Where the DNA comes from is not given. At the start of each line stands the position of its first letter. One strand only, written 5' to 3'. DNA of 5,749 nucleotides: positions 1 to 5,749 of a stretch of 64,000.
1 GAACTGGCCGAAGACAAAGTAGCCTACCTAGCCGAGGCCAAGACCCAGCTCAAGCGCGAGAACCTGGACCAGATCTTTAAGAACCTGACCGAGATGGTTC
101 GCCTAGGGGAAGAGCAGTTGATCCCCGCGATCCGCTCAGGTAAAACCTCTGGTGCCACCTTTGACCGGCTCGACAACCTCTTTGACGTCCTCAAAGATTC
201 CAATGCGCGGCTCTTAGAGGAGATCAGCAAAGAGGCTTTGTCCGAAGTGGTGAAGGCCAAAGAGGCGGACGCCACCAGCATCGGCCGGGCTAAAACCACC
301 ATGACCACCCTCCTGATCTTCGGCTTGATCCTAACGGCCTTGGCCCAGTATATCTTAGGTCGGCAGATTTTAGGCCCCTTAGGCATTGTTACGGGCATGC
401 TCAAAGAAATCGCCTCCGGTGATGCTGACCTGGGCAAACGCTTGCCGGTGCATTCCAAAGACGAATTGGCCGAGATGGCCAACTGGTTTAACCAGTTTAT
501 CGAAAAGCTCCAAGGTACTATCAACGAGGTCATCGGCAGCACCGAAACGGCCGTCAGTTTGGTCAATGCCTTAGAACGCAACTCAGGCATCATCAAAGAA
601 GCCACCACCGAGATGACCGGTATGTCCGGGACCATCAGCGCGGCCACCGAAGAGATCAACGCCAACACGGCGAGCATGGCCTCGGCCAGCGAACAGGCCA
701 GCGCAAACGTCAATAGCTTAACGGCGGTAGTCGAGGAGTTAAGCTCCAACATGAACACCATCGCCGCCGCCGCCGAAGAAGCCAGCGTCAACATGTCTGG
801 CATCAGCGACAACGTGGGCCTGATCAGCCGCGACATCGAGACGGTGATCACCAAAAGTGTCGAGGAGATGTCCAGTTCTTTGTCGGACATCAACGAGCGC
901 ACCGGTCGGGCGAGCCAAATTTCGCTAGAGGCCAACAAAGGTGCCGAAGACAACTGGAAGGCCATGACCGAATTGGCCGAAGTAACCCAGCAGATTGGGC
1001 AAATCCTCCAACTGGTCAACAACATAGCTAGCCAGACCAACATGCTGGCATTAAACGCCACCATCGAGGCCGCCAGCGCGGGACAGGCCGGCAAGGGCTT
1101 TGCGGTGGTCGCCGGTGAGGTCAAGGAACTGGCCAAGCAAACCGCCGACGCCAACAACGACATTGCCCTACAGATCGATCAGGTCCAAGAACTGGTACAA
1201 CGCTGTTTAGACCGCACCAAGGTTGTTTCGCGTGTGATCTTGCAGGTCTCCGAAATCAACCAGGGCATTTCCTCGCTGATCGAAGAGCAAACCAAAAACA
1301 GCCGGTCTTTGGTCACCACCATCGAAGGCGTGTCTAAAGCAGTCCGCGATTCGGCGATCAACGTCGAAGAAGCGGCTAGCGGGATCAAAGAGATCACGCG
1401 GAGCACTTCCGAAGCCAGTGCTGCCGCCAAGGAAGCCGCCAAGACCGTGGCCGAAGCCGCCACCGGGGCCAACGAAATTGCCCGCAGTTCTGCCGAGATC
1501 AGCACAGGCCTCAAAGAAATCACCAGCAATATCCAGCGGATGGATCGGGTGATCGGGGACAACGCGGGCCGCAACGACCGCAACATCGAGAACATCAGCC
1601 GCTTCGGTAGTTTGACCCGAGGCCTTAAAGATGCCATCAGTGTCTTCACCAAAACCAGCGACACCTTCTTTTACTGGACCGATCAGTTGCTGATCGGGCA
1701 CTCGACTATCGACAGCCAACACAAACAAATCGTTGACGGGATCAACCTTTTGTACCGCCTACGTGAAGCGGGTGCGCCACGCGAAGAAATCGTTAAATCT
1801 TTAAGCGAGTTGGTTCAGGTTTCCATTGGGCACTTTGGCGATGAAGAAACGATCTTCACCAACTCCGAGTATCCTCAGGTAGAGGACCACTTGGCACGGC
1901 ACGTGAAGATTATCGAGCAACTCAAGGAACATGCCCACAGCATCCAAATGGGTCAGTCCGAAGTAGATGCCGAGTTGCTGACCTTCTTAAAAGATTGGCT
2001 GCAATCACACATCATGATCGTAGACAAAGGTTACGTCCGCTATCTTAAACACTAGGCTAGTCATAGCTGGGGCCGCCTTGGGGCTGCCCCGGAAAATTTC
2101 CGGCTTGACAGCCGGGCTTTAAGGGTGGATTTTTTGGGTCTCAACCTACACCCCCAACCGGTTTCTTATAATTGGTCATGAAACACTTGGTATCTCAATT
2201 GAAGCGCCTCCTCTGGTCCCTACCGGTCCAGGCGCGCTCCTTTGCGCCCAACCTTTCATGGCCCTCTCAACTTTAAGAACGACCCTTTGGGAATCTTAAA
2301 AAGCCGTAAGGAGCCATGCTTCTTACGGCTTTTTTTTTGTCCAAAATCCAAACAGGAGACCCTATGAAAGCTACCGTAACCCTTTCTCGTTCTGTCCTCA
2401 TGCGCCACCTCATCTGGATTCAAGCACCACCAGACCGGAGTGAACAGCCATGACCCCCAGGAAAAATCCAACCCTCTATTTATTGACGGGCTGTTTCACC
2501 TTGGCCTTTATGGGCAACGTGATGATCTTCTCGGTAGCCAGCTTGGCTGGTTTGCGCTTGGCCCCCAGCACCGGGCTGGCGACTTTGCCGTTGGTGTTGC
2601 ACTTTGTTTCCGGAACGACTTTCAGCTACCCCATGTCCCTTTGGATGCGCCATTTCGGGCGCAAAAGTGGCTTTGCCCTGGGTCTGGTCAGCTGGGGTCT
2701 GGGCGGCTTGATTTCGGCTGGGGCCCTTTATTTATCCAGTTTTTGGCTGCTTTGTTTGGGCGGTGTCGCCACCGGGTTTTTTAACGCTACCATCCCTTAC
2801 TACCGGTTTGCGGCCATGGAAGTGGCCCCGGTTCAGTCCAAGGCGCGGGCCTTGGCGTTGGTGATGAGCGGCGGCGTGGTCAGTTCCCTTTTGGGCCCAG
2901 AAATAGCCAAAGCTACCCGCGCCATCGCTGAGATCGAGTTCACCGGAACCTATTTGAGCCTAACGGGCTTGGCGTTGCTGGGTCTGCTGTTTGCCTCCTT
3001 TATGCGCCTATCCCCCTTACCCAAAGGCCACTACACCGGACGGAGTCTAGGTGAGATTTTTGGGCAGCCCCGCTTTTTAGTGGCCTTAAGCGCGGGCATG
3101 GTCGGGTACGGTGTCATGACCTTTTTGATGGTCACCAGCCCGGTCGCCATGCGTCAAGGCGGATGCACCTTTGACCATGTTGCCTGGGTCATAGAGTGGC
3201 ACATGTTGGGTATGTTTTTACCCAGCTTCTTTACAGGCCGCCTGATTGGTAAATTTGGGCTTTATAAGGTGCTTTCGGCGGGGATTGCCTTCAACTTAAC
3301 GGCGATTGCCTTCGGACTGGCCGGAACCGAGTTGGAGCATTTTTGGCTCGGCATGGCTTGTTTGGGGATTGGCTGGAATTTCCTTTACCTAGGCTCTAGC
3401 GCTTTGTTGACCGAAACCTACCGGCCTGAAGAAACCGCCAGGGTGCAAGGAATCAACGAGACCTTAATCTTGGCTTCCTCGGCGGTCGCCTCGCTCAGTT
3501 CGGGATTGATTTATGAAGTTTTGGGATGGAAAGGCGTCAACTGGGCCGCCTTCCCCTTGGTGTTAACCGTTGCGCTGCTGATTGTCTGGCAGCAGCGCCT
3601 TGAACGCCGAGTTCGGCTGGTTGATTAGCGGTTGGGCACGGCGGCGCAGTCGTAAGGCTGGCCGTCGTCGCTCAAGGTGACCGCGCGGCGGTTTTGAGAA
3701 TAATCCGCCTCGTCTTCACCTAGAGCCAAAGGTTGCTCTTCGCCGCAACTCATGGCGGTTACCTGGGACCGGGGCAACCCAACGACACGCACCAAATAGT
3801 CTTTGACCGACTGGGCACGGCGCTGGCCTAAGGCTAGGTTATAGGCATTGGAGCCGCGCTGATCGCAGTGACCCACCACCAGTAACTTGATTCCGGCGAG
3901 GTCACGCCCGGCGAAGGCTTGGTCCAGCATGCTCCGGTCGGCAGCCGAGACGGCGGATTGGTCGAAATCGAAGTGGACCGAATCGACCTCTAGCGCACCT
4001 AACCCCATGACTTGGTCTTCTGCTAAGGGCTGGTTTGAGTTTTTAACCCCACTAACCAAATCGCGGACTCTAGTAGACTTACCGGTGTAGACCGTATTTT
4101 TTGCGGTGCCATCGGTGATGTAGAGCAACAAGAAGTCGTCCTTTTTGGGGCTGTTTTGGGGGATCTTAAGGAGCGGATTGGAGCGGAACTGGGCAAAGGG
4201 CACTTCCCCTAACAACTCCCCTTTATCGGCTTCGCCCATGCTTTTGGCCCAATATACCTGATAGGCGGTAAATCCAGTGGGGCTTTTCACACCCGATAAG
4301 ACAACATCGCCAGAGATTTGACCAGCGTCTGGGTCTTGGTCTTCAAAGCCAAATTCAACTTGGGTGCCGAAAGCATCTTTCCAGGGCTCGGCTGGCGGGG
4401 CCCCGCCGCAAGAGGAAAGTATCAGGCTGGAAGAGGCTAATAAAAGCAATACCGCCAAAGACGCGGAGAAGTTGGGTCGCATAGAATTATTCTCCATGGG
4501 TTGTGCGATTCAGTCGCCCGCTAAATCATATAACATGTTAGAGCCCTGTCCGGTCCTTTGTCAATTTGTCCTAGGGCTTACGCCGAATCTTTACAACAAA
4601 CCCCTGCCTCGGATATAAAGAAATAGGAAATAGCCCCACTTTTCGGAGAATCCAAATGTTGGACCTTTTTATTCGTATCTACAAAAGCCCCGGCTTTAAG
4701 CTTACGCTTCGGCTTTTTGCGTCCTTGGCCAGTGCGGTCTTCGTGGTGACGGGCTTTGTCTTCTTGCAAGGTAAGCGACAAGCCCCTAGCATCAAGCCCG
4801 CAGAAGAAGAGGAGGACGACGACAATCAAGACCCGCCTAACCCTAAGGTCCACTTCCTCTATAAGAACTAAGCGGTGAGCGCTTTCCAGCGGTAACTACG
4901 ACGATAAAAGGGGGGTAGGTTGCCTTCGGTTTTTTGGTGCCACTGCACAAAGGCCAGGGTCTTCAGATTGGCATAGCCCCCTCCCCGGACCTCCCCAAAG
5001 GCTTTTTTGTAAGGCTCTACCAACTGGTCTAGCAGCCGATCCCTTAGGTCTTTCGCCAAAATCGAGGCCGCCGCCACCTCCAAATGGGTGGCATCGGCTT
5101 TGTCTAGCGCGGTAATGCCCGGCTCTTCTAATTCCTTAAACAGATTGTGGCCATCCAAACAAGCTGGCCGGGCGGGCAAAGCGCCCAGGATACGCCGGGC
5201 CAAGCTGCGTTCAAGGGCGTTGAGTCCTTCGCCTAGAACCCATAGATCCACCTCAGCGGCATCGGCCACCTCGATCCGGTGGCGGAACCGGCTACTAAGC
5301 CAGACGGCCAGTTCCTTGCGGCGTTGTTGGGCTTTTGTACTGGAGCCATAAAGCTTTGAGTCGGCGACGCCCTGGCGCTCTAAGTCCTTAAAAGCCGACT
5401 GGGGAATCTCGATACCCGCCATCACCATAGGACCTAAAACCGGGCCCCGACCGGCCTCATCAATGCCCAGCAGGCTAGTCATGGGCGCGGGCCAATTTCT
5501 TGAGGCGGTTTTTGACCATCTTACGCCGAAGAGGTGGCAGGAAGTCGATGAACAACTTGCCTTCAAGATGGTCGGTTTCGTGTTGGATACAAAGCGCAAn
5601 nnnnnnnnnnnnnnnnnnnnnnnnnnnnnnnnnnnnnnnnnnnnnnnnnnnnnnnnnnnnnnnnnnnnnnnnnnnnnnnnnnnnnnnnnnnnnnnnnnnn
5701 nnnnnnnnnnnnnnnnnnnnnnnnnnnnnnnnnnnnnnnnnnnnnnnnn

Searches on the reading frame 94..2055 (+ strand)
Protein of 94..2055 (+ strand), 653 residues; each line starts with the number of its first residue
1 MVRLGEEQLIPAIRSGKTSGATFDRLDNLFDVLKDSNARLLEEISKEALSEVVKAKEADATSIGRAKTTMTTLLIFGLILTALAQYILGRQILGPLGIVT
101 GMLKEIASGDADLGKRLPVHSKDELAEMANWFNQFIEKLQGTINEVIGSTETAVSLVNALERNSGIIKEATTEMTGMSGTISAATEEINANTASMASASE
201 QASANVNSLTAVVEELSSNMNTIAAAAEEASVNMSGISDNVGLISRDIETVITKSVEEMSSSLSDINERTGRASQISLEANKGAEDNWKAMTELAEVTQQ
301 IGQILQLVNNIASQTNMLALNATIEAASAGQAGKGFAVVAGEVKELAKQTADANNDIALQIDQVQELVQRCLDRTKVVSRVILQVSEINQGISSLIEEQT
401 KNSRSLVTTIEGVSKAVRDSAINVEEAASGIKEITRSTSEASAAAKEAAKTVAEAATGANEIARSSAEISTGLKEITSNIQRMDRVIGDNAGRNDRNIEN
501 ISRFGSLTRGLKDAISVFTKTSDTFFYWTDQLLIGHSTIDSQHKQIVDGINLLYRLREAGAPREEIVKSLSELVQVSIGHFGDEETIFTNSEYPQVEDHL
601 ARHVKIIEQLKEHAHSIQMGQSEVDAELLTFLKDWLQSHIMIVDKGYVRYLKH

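Call 87: search_protein_families(library=pfam, proteins=[window:94-2055:+], max_evalue=0.00001)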
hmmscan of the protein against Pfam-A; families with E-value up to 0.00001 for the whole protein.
window:94-2055:+ (653 aa): 3 families
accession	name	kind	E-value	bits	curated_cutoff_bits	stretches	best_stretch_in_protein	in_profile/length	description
PF00015.26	MCPsignal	-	2.6e-35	122.2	34.6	1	272-442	6-169/172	Methyl-accepting chemotaxis protein (MCP) signalling domain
PF01814.28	Hemerythrin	-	2.5e-13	51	25.3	1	537-649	4-125/127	Hemerythrin HHE cation binding domain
PF00672.30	HAMP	-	2e-11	44.4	25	1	88-140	2-52/53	HAMP domain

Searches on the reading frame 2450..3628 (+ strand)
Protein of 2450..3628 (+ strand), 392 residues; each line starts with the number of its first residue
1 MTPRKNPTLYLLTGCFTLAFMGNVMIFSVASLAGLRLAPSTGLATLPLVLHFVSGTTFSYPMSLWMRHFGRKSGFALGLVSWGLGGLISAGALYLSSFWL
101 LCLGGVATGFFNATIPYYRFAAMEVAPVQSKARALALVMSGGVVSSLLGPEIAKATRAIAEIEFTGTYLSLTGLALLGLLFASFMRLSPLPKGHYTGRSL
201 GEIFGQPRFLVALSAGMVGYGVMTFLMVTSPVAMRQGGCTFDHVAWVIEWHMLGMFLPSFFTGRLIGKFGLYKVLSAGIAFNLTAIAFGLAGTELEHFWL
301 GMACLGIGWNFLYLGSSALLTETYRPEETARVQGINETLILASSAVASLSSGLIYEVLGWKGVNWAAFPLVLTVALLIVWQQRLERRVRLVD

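Call 87: search_protein_families(library=pfam, proteins=[window:2450-3628:+], max_evalue=0.00001)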
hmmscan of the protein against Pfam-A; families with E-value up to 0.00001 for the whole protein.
window:2450-3628:+ (392 aa): 1 family
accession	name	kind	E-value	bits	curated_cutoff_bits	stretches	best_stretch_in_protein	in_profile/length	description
PF07690.21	MFS_1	-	1.3e-25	90.5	33.4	2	225-380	14-170/347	Major Facilitator Superfamily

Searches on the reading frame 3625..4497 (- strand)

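Call 87: search_protein_families(library=pfam, proteins=[window:3625-4497:-], max_evalue=0.00001)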
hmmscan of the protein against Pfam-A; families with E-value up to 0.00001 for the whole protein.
window:3625-4497:- (290 aa): 1 family
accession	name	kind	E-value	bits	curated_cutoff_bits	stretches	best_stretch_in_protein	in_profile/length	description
PF00691.25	OmpA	-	1e-15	58.3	27.2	1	176-270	2-98/98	OmpA family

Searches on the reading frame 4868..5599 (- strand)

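Call 87: search_protein_families(library=pfam, proteins=[window:4868-5599:-], max_evalue=0.00001)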
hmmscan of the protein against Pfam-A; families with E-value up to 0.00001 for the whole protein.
window:4868-5599:- (243 aa): 1 family
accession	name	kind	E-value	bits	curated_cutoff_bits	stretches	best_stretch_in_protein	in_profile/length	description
PF01351.25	RNase_HII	-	3.6e-23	82.9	25.8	1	44-236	1-196/199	Ribonuclease HII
